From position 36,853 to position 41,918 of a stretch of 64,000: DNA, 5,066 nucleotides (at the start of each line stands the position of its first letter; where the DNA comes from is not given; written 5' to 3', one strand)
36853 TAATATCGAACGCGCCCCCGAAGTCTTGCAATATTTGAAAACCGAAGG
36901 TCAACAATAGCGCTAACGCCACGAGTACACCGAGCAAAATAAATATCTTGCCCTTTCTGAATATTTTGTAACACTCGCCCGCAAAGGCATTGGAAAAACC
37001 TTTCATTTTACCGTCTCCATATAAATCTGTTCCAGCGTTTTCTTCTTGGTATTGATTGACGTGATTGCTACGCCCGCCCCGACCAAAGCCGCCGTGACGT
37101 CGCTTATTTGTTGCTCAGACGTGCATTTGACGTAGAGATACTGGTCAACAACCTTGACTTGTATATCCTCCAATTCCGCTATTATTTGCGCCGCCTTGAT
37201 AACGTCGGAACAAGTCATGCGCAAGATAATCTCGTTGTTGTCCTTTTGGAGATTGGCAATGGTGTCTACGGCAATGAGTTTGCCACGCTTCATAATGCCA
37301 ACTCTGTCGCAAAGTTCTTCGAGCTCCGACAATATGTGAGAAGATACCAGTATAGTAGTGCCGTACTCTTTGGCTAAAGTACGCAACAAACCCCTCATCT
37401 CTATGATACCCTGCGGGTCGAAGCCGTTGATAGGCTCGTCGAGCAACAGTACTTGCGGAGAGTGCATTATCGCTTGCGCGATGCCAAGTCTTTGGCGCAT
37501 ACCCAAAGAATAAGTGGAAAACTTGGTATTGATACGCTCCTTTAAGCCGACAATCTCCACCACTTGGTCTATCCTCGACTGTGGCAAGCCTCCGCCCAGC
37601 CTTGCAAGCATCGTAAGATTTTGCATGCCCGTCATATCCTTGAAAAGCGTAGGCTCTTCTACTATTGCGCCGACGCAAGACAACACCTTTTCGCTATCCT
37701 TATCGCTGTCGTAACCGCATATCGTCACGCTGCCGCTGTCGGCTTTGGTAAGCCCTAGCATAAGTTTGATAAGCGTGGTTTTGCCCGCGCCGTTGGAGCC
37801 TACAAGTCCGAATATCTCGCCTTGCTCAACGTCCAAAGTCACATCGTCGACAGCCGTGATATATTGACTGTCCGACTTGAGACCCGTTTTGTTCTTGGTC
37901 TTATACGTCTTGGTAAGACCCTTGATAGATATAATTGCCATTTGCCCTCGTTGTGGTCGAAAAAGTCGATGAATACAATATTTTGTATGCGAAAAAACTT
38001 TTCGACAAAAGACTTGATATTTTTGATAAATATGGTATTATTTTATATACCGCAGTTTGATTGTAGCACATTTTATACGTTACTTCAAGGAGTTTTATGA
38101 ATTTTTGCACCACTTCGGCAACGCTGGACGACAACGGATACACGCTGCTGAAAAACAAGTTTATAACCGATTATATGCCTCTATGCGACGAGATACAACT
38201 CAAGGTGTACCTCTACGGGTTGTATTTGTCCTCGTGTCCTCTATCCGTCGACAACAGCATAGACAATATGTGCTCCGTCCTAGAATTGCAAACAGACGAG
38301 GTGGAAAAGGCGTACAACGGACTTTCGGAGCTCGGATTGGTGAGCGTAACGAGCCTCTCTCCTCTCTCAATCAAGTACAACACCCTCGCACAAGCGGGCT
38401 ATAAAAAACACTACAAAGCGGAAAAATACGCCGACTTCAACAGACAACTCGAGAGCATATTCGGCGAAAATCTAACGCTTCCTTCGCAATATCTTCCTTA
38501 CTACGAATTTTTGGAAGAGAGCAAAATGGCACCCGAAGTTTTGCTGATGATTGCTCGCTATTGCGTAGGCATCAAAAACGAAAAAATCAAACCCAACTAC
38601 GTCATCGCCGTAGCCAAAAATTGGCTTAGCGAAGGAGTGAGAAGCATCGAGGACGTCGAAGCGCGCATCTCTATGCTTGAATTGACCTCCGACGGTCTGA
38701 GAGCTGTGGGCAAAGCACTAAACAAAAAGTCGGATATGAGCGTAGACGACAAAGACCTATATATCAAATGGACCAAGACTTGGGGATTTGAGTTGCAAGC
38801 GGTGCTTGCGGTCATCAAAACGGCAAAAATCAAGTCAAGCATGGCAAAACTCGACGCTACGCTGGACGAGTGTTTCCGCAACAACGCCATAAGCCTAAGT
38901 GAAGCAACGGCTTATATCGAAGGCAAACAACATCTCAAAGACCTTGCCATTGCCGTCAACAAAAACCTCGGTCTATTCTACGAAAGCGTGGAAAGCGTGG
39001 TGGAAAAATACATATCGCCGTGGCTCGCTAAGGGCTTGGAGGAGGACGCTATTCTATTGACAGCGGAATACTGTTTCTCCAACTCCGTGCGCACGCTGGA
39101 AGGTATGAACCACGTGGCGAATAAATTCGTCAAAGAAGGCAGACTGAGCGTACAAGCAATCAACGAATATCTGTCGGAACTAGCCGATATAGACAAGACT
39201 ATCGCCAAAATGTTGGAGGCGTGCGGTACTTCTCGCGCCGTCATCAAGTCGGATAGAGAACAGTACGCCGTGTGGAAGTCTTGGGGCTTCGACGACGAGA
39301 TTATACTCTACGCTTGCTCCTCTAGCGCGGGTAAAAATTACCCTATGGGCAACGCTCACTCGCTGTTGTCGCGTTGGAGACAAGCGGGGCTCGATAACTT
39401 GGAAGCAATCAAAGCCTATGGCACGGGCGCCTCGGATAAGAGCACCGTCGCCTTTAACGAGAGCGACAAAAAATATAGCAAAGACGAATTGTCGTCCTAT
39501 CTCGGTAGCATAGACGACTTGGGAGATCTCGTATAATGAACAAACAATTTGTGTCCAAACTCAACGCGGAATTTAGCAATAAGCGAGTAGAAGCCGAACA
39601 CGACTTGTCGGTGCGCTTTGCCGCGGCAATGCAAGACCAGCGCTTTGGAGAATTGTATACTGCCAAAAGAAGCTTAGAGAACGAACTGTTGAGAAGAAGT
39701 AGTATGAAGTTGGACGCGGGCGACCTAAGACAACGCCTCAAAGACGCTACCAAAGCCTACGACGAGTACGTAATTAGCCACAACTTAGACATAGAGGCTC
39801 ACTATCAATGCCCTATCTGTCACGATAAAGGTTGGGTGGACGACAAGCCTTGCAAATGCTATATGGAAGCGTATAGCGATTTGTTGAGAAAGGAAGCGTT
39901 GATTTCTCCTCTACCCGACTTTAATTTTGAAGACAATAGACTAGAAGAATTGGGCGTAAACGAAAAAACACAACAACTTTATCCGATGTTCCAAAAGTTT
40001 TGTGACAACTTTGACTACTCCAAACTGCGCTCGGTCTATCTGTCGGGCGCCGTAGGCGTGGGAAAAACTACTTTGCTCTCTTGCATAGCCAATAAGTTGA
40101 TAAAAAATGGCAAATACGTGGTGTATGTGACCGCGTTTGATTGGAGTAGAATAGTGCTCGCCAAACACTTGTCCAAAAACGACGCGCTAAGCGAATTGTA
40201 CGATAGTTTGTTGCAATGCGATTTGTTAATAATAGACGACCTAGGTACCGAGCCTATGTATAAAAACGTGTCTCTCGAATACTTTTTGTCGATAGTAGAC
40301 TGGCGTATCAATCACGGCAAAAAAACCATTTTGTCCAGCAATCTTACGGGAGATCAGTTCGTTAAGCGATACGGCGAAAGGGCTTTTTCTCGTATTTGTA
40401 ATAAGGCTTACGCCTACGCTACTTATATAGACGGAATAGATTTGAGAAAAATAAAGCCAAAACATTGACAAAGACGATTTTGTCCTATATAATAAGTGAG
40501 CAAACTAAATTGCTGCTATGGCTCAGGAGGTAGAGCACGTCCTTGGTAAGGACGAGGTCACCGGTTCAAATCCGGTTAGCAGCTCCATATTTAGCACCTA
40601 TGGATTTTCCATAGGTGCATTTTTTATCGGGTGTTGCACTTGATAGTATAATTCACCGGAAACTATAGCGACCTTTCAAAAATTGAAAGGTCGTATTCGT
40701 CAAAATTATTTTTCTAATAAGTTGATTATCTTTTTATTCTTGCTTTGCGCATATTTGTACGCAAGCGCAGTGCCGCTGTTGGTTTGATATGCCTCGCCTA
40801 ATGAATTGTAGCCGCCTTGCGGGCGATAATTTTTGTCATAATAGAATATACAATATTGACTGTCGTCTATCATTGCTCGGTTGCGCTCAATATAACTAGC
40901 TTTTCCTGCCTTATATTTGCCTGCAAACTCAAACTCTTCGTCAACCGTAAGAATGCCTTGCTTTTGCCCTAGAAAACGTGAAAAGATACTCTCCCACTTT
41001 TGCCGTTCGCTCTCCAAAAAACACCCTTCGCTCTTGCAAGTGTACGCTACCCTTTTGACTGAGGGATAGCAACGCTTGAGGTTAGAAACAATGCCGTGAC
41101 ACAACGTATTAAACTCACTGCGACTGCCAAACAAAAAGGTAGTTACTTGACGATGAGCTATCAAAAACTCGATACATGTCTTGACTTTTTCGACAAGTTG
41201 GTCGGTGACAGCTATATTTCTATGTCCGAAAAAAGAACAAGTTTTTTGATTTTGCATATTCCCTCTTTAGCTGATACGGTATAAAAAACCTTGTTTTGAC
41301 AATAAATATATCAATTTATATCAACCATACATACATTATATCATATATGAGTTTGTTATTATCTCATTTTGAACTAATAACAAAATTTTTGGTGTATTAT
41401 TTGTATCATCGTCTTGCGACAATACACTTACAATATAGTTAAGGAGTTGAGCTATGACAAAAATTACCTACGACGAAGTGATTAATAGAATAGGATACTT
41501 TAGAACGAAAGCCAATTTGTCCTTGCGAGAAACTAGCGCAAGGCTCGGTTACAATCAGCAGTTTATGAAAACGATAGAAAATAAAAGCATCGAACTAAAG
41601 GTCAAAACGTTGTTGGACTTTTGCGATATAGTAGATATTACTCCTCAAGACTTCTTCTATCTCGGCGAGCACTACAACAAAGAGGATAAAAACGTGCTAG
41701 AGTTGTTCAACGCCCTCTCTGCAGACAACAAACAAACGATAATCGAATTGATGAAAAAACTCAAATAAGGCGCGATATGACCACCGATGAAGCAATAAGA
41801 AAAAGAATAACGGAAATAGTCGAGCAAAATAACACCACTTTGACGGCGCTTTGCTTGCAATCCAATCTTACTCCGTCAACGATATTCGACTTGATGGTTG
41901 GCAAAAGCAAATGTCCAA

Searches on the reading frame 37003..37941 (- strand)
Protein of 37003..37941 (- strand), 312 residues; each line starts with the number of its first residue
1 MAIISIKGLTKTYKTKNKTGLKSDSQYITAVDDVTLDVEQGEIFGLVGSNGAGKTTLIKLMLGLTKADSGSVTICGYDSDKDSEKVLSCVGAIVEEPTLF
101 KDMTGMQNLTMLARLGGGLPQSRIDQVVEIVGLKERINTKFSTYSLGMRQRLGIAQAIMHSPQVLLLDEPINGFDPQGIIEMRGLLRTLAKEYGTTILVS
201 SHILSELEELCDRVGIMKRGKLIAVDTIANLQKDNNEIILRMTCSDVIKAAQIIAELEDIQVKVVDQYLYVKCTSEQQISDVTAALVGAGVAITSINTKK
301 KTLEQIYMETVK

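Call 11: search_protein_families(library=pfam, proteins=[window:37003-37941:-])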
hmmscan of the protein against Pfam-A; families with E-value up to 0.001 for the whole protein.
window:37003-37941:- (312 aa): 3 families
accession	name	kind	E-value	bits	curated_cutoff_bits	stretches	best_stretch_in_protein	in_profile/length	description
PF00005.33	ABC_tran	-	2.5e-31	109.5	25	1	32-172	2-137/137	ABC transporter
PF13304.12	AAA_21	-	1.8e-09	38.5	27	1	132-206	226-302/304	AAA domain, putative AbiEii toxin, Type IV TA system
PF13732.12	DrrA1-3_C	-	7.4e-05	23.8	27.4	1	243-311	18-81/81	ATP-binding protein DrrA1-3-like, C-terminal domain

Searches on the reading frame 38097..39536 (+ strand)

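Call 11: search_protein_families(library=pfam, proteins=[window:38097-39536:+])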
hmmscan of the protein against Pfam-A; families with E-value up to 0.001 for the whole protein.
window:38097-39536:+ (479 aa): 1 family
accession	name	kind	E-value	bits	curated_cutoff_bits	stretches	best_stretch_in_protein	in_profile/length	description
PF07261.16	DnaB_2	-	4.2e-24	84.5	22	1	118-190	4-73/74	Replication initiation and membrane attachment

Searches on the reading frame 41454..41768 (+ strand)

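Call 11: search_protein_families(library=pfam, proteins=[window:41454-41768:+])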
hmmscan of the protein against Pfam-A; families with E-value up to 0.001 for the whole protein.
window:41454-41768:+ (104 aa): 1 family
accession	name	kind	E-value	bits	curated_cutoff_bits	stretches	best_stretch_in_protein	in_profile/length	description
PF13443.12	HTH_26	-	0.00061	20.4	22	0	19-69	8-59/63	Cro/C1-type HTH DNA-binding domain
